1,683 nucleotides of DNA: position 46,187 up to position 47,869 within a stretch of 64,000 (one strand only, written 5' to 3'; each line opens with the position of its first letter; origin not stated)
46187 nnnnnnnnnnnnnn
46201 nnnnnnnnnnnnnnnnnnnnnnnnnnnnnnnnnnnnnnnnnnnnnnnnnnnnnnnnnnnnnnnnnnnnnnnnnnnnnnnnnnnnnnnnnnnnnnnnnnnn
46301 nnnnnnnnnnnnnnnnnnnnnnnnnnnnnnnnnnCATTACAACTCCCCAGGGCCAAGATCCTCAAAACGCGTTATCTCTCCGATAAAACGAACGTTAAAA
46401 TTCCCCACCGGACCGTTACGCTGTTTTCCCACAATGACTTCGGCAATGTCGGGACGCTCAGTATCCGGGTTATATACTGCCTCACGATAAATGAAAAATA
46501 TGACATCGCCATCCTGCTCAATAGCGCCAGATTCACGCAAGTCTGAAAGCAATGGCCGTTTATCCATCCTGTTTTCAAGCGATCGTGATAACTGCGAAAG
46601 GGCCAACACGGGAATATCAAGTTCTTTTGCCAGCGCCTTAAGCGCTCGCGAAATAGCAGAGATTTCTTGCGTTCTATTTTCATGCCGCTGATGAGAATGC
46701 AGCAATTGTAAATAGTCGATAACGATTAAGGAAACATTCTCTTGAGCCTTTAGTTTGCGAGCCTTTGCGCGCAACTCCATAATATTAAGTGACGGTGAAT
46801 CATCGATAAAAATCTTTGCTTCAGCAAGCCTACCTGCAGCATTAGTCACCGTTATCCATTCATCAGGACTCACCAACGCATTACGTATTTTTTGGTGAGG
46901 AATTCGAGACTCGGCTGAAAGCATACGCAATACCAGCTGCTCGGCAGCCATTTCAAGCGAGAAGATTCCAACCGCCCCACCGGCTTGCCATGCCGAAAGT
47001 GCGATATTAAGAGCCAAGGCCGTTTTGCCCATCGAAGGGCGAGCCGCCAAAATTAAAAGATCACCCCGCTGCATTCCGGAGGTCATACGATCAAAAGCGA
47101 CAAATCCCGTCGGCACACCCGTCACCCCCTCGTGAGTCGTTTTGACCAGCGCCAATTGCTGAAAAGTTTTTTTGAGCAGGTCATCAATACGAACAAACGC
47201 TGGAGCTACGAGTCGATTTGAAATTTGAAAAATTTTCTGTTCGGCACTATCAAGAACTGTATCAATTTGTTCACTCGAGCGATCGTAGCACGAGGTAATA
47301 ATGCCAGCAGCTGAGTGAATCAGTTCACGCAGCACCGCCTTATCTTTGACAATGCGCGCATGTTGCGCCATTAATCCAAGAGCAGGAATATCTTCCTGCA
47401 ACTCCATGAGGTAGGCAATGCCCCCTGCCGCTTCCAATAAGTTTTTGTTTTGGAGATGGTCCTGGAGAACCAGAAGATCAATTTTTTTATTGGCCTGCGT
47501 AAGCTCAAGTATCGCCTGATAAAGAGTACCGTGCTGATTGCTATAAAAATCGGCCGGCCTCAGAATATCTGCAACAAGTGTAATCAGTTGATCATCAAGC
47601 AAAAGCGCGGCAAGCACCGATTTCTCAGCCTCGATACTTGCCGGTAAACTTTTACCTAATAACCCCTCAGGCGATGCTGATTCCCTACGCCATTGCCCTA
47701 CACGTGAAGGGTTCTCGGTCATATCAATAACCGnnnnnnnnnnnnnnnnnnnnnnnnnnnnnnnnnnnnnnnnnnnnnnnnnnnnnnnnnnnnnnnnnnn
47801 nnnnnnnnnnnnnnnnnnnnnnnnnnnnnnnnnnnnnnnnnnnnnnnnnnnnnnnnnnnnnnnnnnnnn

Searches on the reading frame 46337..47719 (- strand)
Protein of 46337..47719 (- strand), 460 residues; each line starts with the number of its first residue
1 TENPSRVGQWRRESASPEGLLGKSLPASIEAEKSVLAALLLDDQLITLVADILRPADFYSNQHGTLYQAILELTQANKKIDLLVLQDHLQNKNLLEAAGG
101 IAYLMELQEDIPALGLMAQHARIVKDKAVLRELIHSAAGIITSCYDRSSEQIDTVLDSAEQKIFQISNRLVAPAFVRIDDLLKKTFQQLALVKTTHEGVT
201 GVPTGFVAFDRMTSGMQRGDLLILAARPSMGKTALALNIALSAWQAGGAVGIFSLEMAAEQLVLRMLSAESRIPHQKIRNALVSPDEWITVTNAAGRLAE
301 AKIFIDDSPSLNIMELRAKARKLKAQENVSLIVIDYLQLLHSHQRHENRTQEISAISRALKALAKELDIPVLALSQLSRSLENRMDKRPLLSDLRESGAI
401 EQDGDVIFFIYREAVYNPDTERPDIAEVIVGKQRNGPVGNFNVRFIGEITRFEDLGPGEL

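Call 29: search_protein_families(library=pfam, proteins=[window:46337-47719:-], max_evalue=0.00001)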
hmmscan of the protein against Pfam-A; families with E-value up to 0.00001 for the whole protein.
window:46337-47719:- (460 aa): 3 families
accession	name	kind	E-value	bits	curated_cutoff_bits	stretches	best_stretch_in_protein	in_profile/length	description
PF03796.21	DnaB_C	-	8e-105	350.2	27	1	201-454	1-255/255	DnaB-like helicase C terminal domain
PF00772.26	DnaB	-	5.2e-29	100.7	23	1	25-126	2-103/103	DnaB-like helicase N terminal domain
PF13481.12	AAA_25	-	1.1e-15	58.2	27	1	216-377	30-190/195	AAA domain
